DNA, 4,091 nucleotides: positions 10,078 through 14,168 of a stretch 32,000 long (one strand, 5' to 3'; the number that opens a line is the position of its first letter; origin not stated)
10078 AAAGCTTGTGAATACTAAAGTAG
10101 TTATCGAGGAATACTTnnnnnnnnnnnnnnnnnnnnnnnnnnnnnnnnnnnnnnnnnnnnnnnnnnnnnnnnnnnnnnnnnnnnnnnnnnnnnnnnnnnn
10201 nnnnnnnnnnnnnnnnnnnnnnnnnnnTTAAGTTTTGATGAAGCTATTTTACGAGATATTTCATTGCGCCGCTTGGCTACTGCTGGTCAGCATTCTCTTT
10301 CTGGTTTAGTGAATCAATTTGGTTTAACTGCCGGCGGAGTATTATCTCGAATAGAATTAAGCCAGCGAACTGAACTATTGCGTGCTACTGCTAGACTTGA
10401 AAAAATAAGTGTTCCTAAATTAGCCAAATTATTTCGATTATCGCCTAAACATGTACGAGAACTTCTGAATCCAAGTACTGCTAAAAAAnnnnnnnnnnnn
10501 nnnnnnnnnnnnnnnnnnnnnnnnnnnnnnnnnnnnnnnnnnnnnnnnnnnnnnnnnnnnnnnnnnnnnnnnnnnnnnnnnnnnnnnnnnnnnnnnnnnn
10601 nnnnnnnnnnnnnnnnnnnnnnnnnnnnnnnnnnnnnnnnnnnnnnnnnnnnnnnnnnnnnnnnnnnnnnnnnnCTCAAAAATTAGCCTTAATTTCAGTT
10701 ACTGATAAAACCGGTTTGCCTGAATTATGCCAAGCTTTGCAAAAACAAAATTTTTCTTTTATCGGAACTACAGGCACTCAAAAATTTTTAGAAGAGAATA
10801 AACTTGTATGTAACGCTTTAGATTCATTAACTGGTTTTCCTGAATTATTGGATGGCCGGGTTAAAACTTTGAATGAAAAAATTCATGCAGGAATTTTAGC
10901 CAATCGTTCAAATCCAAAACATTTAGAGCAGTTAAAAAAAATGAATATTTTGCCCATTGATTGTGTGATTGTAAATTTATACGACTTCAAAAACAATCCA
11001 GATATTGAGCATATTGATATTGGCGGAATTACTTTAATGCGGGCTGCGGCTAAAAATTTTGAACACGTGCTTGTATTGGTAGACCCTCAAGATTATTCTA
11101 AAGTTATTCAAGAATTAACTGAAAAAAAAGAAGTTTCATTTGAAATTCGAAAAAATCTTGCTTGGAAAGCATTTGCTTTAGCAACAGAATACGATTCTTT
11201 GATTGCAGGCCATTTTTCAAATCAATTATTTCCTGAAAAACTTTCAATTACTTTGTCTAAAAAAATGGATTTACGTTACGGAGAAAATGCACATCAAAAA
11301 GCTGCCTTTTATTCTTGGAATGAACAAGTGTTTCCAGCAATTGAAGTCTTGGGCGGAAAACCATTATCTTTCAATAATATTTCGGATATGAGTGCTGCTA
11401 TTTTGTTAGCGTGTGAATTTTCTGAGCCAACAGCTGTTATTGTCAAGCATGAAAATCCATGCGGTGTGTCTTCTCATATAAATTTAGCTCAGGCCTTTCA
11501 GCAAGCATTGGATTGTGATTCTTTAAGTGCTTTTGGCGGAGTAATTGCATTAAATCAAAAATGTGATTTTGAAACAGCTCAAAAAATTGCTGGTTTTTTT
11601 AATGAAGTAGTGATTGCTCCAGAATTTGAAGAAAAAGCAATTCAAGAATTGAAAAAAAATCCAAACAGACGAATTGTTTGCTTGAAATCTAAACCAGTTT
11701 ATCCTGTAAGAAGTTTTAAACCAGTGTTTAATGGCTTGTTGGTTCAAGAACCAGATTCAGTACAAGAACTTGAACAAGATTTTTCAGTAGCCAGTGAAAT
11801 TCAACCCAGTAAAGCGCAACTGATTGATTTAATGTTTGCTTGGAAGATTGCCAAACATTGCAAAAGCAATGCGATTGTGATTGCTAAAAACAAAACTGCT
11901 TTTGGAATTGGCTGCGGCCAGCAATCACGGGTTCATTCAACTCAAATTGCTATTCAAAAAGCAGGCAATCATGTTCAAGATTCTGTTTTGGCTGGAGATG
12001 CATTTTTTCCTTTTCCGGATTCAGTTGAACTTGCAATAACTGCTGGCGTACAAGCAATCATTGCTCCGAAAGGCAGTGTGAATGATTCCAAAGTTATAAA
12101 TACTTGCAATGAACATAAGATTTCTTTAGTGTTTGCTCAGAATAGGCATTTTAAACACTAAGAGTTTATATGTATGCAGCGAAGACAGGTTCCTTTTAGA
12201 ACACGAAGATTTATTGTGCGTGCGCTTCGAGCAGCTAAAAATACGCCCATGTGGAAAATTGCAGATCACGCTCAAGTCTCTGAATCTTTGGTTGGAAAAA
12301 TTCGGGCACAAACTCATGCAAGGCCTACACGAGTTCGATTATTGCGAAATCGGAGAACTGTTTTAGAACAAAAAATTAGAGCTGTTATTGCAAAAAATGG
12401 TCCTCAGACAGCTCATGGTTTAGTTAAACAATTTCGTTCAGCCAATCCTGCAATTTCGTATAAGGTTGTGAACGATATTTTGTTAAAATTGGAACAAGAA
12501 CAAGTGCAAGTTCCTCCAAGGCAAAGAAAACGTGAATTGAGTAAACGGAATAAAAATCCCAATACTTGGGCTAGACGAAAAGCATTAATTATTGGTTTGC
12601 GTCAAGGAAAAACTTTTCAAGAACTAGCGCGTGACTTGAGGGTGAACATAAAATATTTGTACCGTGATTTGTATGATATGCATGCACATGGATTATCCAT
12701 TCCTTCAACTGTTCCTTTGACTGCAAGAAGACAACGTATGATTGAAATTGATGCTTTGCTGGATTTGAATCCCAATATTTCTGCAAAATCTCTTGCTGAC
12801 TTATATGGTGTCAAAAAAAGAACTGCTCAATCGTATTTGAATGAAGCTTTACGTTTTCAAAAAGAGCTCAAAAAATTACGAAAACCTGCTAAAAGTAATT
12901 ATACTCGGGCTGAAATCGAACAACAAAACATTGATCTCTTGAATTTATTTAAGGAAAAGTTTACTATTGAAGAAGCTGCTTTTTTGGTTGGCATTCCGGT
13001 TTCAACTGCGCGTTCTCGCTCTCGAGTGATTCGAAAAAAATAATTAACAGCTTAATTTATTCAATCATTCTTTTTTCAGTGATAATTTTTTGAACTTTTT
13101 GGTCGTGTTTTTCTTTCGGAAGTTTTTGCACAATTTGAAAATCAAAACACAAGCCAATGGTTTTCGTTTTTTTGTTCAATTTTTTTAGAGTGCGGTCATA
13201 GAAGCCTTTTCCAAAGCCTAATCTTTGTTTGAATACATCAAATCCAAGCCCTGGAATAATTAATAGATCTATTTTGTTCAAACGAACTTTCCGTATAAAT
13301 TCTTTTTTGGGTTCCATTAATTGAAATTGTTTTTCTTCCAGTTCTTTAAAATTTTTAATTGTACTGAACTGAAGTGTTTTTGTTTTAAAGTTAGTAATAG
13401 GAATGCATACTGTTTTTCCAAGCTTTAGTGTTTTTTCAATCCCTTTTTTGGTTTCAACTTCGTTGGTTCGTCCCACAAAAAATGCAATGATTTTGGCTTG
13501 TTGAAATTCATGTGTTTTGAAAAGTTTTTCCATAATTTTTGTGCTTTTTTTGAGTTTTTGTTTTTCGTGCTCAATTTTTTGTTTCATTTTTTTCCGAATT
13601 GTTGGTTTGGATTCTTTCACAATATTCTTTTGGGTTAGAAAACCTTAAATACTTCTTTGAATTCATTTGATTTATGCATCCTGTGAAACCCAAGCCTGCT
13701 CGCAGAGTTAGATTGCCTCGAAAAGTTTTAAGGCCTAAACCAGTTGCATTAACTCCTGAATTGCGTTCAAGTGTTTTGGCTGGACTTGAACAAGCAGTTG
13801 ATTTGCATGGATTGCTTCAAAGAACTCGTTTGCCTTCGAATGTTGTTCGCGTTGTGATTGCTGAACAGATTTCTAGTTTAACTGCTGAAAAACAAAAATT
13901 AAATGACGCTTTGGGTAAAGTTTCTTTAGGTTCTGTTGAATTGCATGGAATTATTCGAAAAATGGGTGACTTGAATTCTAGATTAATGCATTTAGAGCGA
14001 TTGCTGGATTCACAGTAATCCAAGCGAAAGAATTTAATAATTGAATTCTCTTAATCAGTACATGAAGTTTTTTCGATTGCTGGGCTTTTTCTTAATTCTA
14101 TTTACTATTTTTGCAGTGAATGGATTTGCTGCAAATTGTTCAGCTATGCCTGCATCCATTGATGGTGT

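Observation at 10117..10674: Orphan HTH-like gene translationally coupled inside the purN-purH pair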

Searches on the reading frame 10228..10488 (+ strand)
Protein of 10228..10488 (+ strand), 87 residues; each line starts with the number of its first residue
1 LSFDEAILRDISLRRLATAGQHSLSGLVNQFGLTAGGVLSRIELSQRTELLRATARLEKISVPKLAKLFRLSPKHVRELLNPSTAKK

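Call 46: predict_structure(protein=window:10228-10488:+)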
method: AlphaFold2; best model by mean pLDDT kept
length: 87 residues; sequences in the alignment: 1
mean_pLDDT: 85.3   pTM: 0.68
mean pLDDT of the five models: 85.3, 78.1, 70.0, 62.0, 54.2
residues with pLDDT >= 90: 35; 70-90: 43; 50-70: 8; < 50: 1
segments of 3 or more residues with pLDDT < 50: none
pLDDT, mean of each block of 10 residues (from residue 1): 75 86 91 91 87 89 90 89 62
secondary structure, 60 per line:
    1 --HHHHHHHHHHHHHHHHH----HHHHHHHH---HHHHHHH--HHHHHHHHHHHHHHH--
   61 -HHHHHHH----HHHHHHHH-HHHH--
elements in order: H3-19 H24-31 H35-41 H44-58 H62-68 H73-80 H82-85
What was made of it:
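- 10234..10347 (+): Residues 40-77: 3-helix unit 1 (…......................), HTH-like. The fragment model has pLDDT 85 (call 46).
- The fragment covering residues 38-124 has pLDDT 85 (call 46).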

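Call 51: fold_search(model_id=the predicted structure, library=pdb)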
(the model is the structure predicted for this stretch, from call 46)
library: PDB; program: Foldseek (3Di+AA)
matches with E <= 10: 270; with E <= 0.001: 0
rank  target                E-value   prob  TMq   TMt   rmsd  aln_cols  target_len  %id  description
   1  5uxw_A                1.2e+00  0.44  0.41  0.17   7.8        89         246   18  Crystal Structure of Anti-anti-sigma factor PhyR from Bartonella quintana (released 2018-02-28)
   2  8vd6                  1.2e+00  0.33  0.37  0.22   7.6       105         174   15  Crystal structure of CAP Repeat (released 2024-09-18)
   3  9n73_LX               1.4e+00  0.54  0.39  0.05   8.4        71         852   17  SSU processome maturation and disassembly, State G (released 2025-10-29)
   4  3t0y_C                1.4e+00  0.33  0.39  0.28  12.6        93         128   19  Structure of the PhyR anti-anti-sigma domain bound to the anti-sigma factor, NepR (released 2012-05-02)
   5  5uxv_A                1.5e+00  0.21  0.35  0.15   9.5       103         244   14  Crystal Structure of Anti-anti-sigma factor PhyR I40V/S51C mutant from Bartonella quintana (released 2018-02-28)
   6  6z0f_B                2.0e+00  0.21  0.37  0.13   9.9        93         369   12  Crystal structure of the membrane pseudokinase YukC/EssB from Bacillus subtilis T7SS (released 2021-05-19)
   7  9cb6_D                2.0e+00  0.15  0.33  0.15  10.7       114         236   10  Crystal Structure of RT-PhyR (ruthe_02744) (released 2025-05-28)
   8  8jzt_A                2.2e+00  0.80  0.42  0.62   5.2        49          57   22  The sigF and anti-sigma factor complex (released 2024-10-16)
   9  7bhy_A                2.2e+00  0.66  0.36  0.52   3.6        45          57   27  DNA-binding domain of DeoR in complex with the DNA operator (released 2021-11-10)
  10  4rgr_B                2.2e+00  0.20  0.32  0.23   9.5        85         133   15  Crystal Structure of Putative MarR Family Transcriptional Regulator HcaR from Acinetobacter sp. ADP (released 2015-03-04)
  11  3k0l_A                2.4e+00  0.21  0.33  0.22   9.3        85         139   16  Crystal Structure of Putative MarR Family Transcriptional Regulator from Acinetobacter sp. ADP (released 2009-10-13)
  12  7bhy_C                2.5e+00  0.60  0.37  0.54   3.7        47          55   23  DNA-binding domain of DeoR in complex with the DNA operator (released 2021-11-10)
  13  9nkg_W                2.5e+00  0.23  0.39  0.11   8.0        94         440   18  Structure of substrate engaged MIDN-bound human 26S proteasome, EB-MIDN (Composite map) (released 2025-05-07)
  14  7bbq                  2.6e+00  0.66  0.41  0.38   3.5        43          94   19  Crystal structure of the HTH DNA binding protein ArdK from R388 plasmid. Apo form. (released 2022-07-13)
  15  5uxw_B                2.6e+00  0.15  0.35  0.15   9.5       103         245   14  Crystal Structure of Anti-anti-sigma factor PhyR from Bartonella quintana (released 2018-02-28)
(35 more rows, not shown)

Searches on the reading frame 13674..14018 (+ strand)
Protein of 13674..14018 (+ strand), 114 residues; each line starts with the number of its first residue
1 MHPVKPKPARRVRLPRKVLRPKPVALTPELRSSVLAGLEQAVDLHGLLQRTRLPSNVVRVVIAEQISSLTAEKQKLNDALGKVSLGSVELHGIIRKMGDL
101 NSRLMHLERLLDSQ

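Call 5: search_protein_families(library=pfam, proteins=[window:13674-14018:+], max_evalue=1)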
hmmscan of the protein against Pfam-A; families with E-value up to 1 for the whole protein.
window:13674-14018:+ (114 aa): 2 families
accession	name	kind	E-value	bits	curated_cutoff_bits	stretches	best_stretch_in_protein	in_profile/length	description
PF19946.4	DUF6408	-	0.12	12.9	25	1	1-19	1-18/42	Family of unknown function (DUF6408)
PF14745.11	WASH-4_N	-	0.14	11.1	25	1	57-114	128-181/572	WASH complex subunit 4, N-terminal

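Call 6: search_protein_families(library=ncbifam, proteins=[window:13674-14018:+], max_evalue=1)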
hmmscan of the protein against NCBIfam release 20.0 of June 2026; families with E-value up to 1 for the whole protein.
window:13674-14018:+ (114 aa): 0 families

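Call 61: search_protein_families(library=phrogs, proteins=[window:13674-14015:+], max_evalue=0.1)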
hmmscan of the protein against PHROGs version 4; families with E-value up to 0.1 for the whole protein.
window:13674-14015:+ (114 aa): 1 family
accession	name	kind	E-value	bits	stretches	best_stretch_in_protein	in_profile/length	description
phrog_3431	-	transcription regulation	0.013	16.2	0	7-32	4-31/67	Arc-like repressor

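Call 62: search_protein_families(library=padloc, proteins=[window:13674-14015:+], max_evalue=0.1)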
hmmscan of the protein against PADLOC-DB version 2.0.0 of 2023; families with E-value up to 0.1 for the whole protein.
window:13674-14015:+ (114 aa): 0 families
